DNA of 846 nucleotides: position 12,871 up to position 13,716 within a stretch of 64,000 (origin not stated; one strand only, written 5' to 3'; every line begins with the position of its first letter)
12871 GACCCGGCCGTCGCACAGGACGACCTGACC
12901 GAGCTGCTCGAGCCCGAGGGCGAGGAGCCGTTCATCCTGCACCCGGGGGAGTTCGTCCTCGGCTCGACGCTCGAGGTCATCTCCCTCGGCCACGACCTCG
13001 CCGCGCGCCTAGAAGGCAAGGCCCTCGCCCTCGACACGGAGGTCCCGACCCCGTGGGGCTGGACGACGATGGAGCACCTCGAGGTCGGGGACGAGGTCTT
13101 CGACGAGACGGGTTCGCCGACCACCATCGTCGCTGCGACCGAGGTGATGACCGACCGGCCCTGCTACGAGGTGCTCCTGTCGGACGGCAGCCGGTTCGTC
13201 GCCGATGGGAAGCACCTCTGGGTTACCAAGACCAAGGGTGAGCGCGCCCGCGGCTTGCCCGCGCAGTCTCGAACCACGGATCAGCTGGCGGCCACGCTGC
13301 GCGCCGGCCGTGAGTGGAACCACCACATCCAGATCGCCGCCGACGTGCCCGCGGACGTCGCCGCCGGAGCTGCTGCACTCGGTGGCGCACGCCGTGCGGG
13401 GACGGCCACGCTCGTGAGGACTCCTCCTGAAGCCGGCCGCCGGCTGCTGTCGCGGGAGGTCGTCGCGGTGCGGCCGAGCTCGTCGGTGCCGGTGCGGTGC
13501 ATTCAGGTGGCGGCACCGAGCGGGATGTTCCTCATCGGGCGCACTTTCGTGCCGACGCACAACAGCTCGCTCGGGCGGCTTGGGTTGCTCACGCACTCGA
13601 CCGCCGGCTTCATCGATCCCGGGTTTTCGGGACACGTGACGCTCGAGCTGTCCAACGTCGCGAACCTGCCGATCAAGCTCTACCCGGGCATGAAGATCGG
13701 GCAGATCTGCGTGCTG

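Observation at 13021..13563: Class 3 (Ala1 / Trp-Cys-Thr) mini-intein inserted in the dCTP deaminase gene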

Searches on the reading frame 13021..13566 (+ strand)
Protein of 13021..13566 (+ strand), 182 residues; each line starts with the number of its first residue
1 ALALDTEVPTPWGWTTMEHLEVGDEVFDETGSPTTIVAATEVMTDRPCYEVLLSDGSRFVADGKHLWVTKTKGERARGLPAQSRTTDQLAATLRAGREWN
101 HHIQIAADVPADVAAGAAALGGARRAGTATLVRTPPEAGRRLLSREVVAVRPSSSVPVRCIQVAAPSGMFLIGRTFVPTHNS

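Call 3: search_protein_families(library=pfam, proteins=[window:13021-13563:+], max_evalue=1)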
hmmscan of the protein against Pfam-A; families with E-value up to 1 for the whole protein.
window:13021-13563:+ (181 aa): 0 families

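Call 4: search_protein_families(library=ncbifam, proteins=[window:13021-13563:+], max_evalue=1)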
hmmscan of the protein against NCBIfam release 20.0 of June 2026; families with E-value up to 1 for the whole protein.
window:13021-13563:+ (181 aa): 1 family
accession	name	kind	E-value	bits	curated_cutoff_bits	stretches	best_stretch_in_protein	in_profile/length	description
NF038136.1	rSAM_Rv_intein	exception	0.0012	17.8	700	1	14-156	90-240/574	intein-containing Rv2578c family radical SAM protein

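Call 5: search_solved_structures(query=window:13021-13566:+, max_evalue=10, show_alignments=3)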
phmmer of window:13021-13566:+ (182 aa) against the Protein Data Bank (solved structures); distinct sequences matched with E-value up to 10: 17.
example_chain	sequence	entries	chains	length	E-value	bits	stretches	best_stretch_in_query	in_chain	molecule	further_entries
6rix_A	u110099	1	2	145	1.8e-27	99.6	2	1-70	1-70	Replicative DNA helicase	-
6bs8_A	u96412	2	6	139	6.8e-27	97.7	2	1-71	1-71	Replicative DNA helicase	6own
6riy_A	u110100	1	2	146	8e-27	97.5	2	1-71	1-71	Replicative DNA helicase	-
6riz_A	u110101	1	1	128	3.3e-06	30.4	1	1-72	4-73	gp41-1 intein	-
6qaz_A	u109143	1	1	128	9e-05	25.7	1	1-72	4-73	cyanophage-like gp41-1 intein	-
4poi_A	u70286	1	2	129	0.042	17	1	41-81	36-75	Putative periplasmic protein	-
2lyi_A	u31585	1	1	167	0.19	14.9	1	86-180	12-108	PROTEIN (entity)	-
6nu2_k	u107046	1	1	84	0.45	13.6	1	26-68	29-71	39S ribosomal protein L53, mitochondrial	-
6zm5_k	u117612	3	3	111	0.58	13.3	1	27-69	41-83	39S ribosomal protein L53, mitochondrial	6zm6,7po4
3j7y_k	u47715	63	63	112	0.58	13.3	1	27-69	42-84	mL53 | 39S ribosomal protein L53, mitochondrial | Large ribosomal subunit protein mL53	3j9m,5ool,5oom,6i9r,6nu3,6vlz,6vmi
8rri_k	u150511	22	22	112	0.58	13.3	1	27-69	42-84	Large ribosomal subunit protein mL53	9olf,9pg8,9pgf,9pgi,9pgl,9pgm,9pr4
9e9c_k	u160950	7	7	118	0.61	13.2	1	30-70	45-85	Large ribosomal subunit protein mL53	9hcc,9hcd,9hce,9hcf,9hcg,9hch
6gaw_Bp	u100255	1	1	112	0.76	12.9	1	35-70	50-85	mL53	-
4dsd_A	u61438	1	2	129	0.77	12.9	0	42-73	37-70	putative periplasmic protein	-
1k6d_A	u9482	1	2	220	0.79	12.8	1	111-156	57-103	ACETATE COA-TRANSFERASE ALPHA SUBUNIT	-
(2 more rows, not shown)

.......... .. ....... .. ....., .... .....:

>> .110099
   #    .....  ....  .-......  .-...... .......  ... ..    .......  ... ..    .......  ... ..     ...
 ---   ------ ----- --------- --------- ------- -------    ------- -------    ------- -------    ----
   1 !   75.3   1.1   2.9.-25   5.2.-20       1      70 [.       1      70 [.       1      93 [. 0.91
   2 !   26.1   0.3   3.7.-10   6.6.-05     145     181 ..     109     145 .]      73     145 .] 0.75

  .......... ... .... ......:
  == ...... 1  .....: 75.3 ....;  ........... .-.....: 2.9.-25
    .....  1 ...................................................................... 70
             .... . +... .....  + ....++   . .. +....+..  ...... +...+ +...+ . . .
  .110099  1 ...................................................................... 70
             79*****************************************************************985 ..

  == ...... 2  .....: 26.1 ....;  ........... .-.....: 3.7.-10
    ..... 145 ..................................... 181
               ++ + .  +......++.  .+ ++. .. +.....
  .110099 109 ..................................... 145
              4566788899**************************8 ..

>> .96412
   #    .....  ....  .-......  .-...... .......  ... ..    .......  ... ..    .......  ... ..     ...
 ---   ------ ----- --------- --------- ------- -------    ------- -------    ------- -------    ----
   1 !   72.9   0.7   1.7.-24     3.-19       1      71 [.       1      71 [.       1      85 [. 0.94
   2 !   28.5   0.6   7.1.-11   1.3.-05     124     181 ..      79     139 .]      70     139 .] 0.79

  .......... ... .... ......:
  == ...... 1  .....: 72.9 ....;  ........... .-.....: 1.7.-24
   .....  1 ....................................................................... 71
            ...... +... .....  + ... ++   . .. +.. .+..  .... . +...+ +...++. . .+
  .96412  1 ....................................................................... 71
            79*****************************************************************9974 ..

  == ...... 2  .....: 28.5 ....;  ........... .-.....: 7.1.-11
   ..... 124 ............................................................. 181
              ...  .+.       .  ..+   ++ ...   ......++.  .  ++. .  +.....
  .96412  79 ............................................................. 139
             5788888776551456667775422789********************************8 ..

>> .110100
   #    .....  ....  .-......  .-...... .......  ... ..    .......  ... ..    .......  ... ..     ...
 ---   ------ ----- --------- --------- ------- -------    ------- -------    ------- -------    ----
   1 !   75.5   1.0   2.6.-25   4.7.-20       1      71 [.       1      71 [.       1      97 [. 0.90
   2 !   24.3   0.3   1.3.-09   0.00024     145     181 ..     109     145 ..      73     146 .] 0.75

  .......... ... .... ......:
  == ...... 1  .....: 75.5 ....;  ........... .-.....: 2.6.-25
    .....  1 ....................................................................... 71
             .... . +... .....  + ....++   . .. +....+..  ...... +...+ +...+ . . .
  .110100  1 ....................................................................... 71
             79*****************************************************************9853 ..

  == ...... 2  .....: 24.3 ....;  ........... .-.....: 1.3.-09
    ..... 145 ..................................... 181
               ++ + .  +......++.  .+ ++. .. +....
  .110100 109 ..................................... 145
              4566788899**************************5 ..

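Call 6: find_homologous_proteins(query=window:13021-13563:+, max_evalue=0.01)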
Query window:13021-13563:+ (181 aa): 54 proteins with E <= 0.01 among 2882 candidates.
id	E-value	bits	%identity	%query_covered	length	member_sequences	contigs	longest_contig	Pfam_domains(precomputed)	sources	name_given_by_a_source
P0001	5.5e-52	194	80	60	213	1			PF22769.2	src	-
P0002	2.9e-51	192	73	64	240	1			PF22769.2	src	-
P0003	4.2e-48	182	78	59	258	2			PF22769.2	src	-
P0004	7.1e-48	181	70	77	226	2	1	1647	PF22769.2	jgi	jgi:dUTPase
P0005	6.1e-47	178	77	57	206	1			PF22769.2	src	-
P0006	3.3e-43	166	88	48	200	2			PF22769.2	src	-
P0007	9.9e-42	161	60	67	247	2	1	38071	PF22769.2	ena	-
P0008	1.2e-31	128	73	33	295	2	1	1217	PF22769.2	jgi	-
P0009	3.8e-31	126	57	60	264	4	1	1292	PF22769.2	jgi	jgi:hypothetical protein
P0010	7.4e-29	119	52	68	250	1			PF22769.2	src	-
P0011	1.1e-28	118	72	44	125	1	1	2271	-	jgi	-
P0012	1.3e-26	112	42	96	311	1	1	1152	PF14528.12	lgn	-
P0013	7.7e-26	109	64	43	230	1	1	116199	-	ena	-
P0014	1.1e-25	109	65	48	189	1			PF22769.2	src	-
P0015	3.7e-25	107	56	59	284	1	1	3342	PF22769.2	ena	-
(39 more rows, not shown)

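Call 23: find_related_loci(query=A1, collection=genome_contigs, flank=4000)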
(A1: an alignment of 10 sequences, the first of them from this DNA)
Query A1 (181 aa) in genome_contigs; peptide patterns used: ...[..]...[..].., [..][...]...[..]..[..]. (x = any residue, [..] = any of these).
600 stretches matched a pattern (row limit reached: there are more); 564 encode a relative of the query (tblastn E <= 1e-3); the best 80 are kept; 80 distinct loci.
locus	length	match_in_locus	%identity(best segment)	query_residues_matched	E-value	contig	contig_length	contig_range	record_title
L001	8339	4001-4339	82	1-115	1e-61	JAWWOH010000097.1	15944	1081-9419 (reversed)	MAG: Actinomycetota bacterium isolate BP_342 scaffold_6018654, whole genome shotgun sequence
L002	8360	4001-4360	75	1-112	1e-57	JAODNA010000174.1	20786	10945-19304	MAG: Frankiales bacterium isolate RYN_106 scaffold_524922, whole genome shotgun sequence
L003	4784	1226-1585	72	1-112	4e-55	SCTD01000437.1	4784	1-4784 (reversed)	MAG: Frankiales bacterium isolate FW300_bin.36 FW300_bin.36-103369-1, whole genome shotgun sequence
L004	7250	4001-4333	74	1-106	1e-49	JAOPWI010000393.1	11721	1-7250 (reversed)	MAG: Frankiales bacterium isolate RYN_170 scaffold_2740746, whole genome shotgun sequence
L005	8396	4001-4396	63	1-136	1e-48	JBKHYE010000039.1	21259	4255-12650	MAG: Actinomycetes bacterium isolate N_bin.7.orig k127_730343, whole genome shotgun sequence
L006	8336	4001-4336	67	1-107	1e-44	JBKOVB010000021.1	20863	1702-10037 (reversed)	MAG: Actinomycetota bacterium isolate GM_HAYS_MAG_00004 GM_HAYS_000000063880, whole genome shotgun sequence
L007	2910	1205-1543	63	1-107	6e-41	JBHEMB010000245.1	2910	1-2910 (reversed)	MAG: Mycobacteriales bacterium isolate S2_bin.44.orig S2_k141_2808661, whole genome shotgun sequence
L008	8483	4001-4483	47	1-181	1e-40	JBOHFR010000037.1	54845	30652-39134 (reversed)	MAG: Pseudonocardiaceae bacterium isolate SE1498_metabat2.bin.2 NODE_37_length_54845_cov_24.047114, whole genome shotgun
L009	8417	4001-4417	52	1-132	7e-39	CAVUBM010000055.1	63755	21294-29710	MAG: uncultured Actinomycetota bacterium isolate MFD05841.bin.2.132 genome assembly, contig: contig_37059, whole genome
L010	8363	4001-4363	62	1-112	2e-38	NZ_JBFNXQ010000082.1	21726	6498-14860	Geodermatophilus maliterrae strain WL48A 82, whole genome shotgun sequence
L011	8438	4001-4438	41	1-181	3e-37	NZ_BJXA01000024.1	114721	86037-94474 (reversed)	Nocardia ninae NBRC 108245 sequence024, whole genome shotgun sequence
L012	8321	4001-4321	56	1-107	8e-37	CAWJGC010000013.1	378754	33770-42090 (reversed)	MAG: uncultured Actinomycetota bacterium isolate MFD05377.bin.2.79 genome assembly, contig: contig_45947, whole genome s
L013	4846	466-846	49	1-142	4e-37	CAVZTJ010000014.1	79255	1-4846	MAG: uncultured Actinomycetota bacterium isolate MFD09603.bin.1.44 genome assembly, contig: contig_80035, whole genome s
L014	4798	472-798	57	1-109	7e-37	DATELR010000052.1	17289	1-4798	MAG TPA_asm: Streptosporangiaceae bacterium isolate SMAG_U8921 k141_178929, whole genome shotgun sequence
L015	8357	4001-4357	54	1-112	2e-36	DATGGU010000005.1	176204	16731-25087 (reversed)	MAG TPA_asm: Streptosporangiaceae bacterium isolate SMAG_U9762 k141_306056, whole genome shotgun sequence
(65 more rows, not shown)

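Call 34: search_dna_similar(query=window:13021-13563:+, collection=phages, mode=protein, max_rows=25)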
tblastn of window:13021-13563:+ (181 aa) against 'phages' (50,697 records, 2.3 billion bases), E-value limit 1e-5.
Records with a match: 292; places in all: 292; records where one place covers at least 80% of the query: 0.
Best place of each record, by identity: <60% 292.
By first word of the organism name: Mycobacterium 209; Vibrio 40; Escherichia 15; Lactococcus 7; Clavibacter 4; Klebsiella 3; Gordonia 2; Synechococcus 2; Brevibacterium 1; Acidovorax 1; and 8 more.
By host as written in the record: Mycobacterium smegmatis mc2 155 163; - 36; Mycobacterium smegmatis mc#155 24; Vibrio cholerae 7; Mycobacterium sp. 6; Escherichia coli 6; Vibrio breoganii 5; Lactococcus lactis 5; and 25 more.
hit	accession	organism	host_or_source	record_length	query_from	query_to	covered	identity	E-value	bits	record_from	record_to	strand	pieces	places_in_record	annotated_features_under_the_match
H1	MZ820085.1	Mycobacterium phage ScoobyDoobyDoo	Mycobacterium smegmatis mc2 155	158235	1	105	58%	42.9%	5e-13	72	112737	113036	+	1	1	195: HNH endonuclease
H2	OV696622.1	Brevibacterium phage Rousseau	French washed-rind cheese surface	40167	1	88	49%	50.5%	7e-19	89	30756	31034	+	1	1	DnaB-like replicative helicase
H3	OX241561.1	Vibrio phage 489E54-1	Seawater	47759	1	105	58%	42.1%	4e-21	95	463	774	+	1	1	putative terminase large subunit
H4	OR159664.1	Gordonia Phage JonJames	Gordonia terrae 3612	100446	1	94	52%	43.6%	1e-16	82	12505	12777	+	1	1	30: terminase large subunit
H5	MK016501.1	Mycobacterium phage Nebkiss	Mycobacterium smegmatis mc2 155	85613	1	89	49%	44.9%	1e-16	82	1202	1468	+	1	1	2: terminase large subunit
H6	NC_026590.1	Mycobacterium phage Gaia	Mycobacterium smegmatis mc2 155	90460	1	89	49%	44.9%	1e-16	82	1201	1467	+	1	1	2: exonuclease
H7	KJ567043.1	Mycobacterium phage Gaia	Mycobacterium smegmatis mc2 155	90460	1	89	49%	44.9%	1e-16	82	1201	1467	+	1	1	2: terminase large subunit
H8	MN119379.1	Mycobacterium phage Anglerfish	Mycobacterium smegmatis mc2 155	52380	2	102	56%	39.6%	6e-15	77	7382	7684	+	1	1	12: terminase large subunit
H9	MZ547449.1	Acidovorax phage ACF1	Acidovorax citrulli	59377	2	93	51%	43.5%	5e-13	72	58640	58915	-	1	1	terminase large subunit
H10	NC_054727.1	Mycobacterium phage Phrappuccino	Mycobacterium smegmatis mc#155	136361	1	95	52%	41.1%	2e-9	61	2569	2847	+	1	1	2: DarB-like antirestriction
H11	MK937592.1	Mycobacterium phage Phrappuccino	Mycobacterium smegmatis mc#155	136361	1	95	52%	41.1%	2e-9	61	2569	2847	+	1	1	2: terminase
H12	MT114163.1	Mycobacterium phage Settecandela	Mycobacterium smegmatis mc#155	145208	1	95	52%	41.1%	2e-9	61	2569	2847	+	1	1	2: terminase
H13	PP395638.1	Microcystis phage Mwe-JY05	Microcystis wesenbergii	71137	1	98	54%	38.7%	8e-12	68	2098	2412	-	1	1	hypothetical protein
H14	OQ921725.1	Streptomyces phage Frankenweenie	Streptomyces scabiei RL-34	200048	1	94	52%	39.4%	2e-12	70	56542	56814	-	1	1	79: exonuclease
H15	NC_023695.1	Mycobacterium phage Violet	Mycobacterium smegmatis mc2 155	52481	2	102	56%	35.6%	1e-9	62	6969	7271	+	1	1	10: terminase large subunit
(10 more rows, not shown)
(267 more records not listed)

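Call 41: predict_structure(alignment_id=A2)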
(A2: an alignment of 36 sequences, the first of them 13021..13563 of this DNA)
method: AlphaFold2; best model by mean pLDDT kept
length: 181 residues; sequences in the alignment: 36
mean_pLDDT: 84.2   pTM: 0.74
mean pLDDT of the five models: 84.2, 76.4, 73.7, 73.1, 64.7
residues with pLDDT >= 90: 120; 70-90: 25; 50-70: 19; < 50: 17
segments of 3 or more residues with pLDDT < 50: 120-135
pLDDT, mean of each block of 10 residues (from residue 1): 93 95 95 95 95 93 94 93 95 88 78 57 43 47 85 93 94 87 54
secondary structure, 60 per line:
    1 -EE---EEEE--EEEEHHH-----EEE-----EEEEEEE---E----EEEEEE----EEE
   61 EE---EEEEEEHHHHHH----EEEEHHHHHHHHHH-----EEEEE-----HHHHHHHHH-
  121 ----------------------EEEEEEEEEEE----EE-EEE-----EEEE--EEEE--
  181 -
elements in order: E7-10 E13-16 E25-27 E33-39 E48-53 E58-62 E66-71 H72-77 E82-85 H86-95 E101-105 H111-119 E143-153 E161-163 E169-172 E175-178

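Call 47: fold_search(model_id=the predicted structure, library=pdb)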
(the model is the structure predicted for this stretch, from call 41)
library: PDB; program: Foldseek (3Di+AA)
matches with E <= 10: 174; with E <= 0.001: 31
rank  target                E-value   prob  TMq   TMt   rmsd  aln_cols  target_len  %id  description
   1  6riy_A                1.0e-11  1.00  0.62  0.85   7.7       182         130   34  Crystal structure of MchDnaB-1 intein (N145AA) (released 2020-05-13)
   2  6rix_B                1.6e-11  1.00  0.61  0.82   7.2       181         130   37  Crystal structure of MchDnaB-1 intein (released 2020-05-13)
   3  6riy_B                2.8e-11  1.00  0.62  0.85   4.2       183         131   34  Crystal structure of MchDnaB-1 intein (N145AA) (released 2020-05-13)
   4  6bs8_B                2.8e-11  1.00  0.62  0.86   6.9       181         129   34  The class 3 DnaB intein from Mycobacterium smegmatis (released 2018-11-21)
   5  6bs8_C                3.8e-11  1.00  0.60  0.86   5.6       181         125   35  The class 3 DnaB intein from Mycobacterium smegmatis (released 2018-11-21)
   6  6bs8_A                7.1e-11  1.00  0.63  0.88   4.2       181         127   34  The class 3 DnaB intein from Mycobacterium smegmatis (released 2018-11-21)
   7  6rix_A                9.8e-11  1.00  0.60  0.82   4.5       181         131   38  Crystal structure of MchDnaB-1 intein (released 2020-05-13)
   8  6qaz                  6.0e-07  1.00  0.61  0.85   3.1       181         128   15  Crystal structure of gp41-1 intein (released 2019-11-13)
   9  6riz                  1.3e-06  1.00  0.61  0.86   3.0       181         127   16  Crystal structure of gp41-1 intein (C1A, F65W, D107C) (released 2020-04-29)
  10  6mwy_A                5.6e-06  1.00  0.67  0.85   2.4       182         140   10  The Prp8 intein of Cryptococcus gattii (released 2019-11-06)
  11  1at0                  1.9e-05  1.00  0.63  0.77   3.6       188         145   11  17-kDA fragment of hedgehog C-terminal autoprocessing domain (released 1997-11-12)
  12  4oz6_A                3.7e-05  1.00  0.65  0.68   9.1       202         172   15  Structure of the Branched Intermediate in Protein Splicing (released 2014-05-14)
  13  6mx6_A                4.3e-05  1.00  0.64  0.80   3.3       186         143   12  The Prp8 intein of Cryptococcus neoformans (released 2019-10-23)
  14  1am2                  7.3e-05  1.00  0.61  0.61   9.7       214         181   16  GYRA INTEIN FROM MYCOBACTERIUM XENOPI (released 1998-06-24)
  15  6tyy                  9.4e-05  1.00  0.63  0.76   3.4       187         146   11  Hedgehog autoprocessing mutant D46H (released 2019-11-20)
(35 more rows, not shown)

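Call 53: get_annotated_region(hit=H2, flank=1500)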
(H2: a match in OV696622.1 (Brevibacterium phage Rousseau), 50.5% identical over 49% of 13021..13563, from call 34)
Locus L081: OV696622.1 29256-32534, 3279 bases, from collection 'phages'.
description: Brevibacterium phage Rousseau genome assembly, complete genome: monopartite.
organism: Brevibacterium phage Rousseau (NCBI taxid 2891957)
taxonomy: Viruses; Duplodnaviria; Heunggongvirae; Uroviricota; Caudoviricetes
host: -; source: French washed-rind cheese surface; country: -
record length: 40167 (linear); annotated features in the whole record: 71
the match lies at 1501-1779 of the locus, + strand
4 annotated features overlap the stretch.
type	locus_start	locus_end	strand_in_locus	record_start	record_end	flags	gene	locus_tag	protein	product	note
CDS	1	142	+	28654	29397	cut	-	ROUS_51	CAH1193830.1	S-adenosylmethionine-dependent methyltransferase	-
CDS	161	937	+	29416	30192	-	-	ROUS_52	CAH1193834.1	Replication initiation protein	-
CDS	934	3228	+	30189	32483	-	-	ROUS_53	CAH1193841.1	DnaB-like replicative helicase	-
CDS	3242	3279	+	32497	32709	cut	-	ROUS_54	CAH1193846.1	RNA polymerase sigma factor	-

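Call 54: get_annotated_region(hit=H3, flank=1500)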
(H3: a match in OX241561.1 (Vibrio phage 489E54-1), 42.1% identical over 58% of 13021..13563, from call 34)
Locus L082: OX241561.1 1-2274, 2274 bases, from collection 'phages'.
description: Vibrio phage 489E54-1 genome assembly, chromosome: VP115E34_1.
organism: Vibrio phage 489E54-1 (NCBI taxid 2963206)
taxonomy: Viruses; Duplodnaviria; Heunggongvirae; Uroviricota; Caudoviricetes
host: -; source: Seawater; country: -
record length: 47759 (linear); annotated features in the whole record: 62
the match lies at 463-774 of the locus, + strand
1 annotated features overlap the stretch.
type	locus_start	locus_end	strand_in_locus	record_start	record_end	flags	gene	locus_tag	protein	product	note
CDS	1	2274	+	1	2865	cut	-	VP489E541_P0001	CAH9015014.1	putative terminase large subunit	-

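Call 55: get_annotated_region(hit=H4, flank=1500)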
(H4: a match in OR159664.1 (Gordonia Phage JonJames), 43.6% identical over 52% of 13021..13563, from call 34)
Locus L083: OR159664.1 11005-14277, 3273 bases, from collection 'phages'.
description: Gordonia Phage JonJames, complete genome.
organism: Gordonia Phage JonJames (NCBI taxid 3062832)
taxonomy: Viruses; Duplodnaviria; Heunggongvirae; Uroviricota; Caudoviricetes; Yvonnevirus
host: Gordonia terrae 3612; source: soil; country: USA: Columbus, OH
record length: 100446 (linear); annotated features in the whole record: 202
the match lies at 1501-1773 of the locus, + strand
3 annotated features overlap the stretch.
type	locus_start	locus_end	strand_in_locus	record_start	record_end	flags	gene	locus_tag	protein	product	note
CDS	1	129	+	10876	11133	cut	28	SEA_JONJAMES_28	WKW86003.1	hypothetical protein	-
CDS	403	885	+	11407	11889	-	29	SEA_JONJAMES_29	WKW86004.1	terminase small subunit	terminase, small subunit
CDS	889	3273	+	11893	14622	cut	30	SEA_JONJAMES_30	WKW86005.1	terminase large subunit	terminase, large subunit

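Call 56: get_annotated_region(hit=H1, flank=1500)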
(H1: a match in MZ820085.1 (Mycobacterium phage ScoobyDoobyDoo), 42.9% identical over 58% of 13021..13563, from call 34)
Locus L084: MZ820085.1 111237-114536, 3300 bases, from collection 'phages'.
description: Mycobacterium phage ScoobyDoobyDoo, complete genome.
organism: Mycobacterium phage ScoobyDoobyDoo (NCBI taxid 2871542)
taxonomy: Viruses; Duplodnaviria; Heunggongvirae; Uroviricota; Caudoviricetes; Ceeclamvirinae; Myrnavirus
host: Mycobacterium smegmatis mc2 155; source: soil; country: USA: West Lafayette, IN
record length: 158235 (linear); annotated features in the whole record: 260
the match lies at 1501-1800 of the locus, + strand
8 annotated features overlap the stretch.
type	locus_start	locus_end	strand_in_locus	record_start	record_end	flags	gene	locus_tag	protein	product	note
CDS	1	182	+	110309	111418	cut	191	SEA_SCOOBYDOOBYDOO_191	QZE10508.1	RecA-like DNA recombinase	-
CDS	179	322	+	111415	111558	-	192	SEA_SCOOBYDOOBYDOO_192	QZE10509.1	hypothetical protein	-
CDS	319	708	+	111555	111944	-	193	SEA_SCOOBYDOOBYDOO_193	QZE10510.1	hypothetical protein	-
CDS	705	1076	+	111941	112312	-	194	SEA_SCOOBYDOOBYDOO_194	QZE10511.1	holliday junction resolvase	-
CDS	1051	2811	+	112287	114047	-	195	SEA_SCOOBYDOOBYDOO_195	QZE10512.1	HNH endonuclease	-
CDS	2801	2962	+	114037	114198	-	196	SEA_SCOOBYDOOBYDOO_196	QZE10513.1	hypothetical protein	-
CDS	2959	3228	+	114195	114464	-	197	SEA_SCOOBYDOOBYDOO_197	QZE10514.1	hypothetical protein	-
CDS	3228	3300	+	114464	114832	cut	198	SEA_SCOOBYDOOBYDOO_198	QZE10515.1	holliday junction resolvase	-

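Call 59: find_encoding_contigs(protein=P0004, flank=2000, max_places=3)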
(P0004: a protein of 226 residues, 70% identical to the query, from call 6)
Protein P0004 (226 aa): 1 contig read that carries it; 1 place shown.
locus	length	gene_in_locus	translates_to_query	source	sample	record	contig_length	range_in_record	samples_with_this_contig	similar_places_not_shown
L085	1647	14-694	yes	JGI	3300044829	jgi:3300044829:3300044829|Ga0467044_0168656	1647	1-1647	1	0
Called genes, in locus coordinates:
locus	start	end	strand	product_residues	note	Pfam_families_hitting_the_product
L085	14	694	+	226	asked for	PF22769:DCD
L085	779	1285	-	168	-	-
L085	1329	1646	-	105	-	?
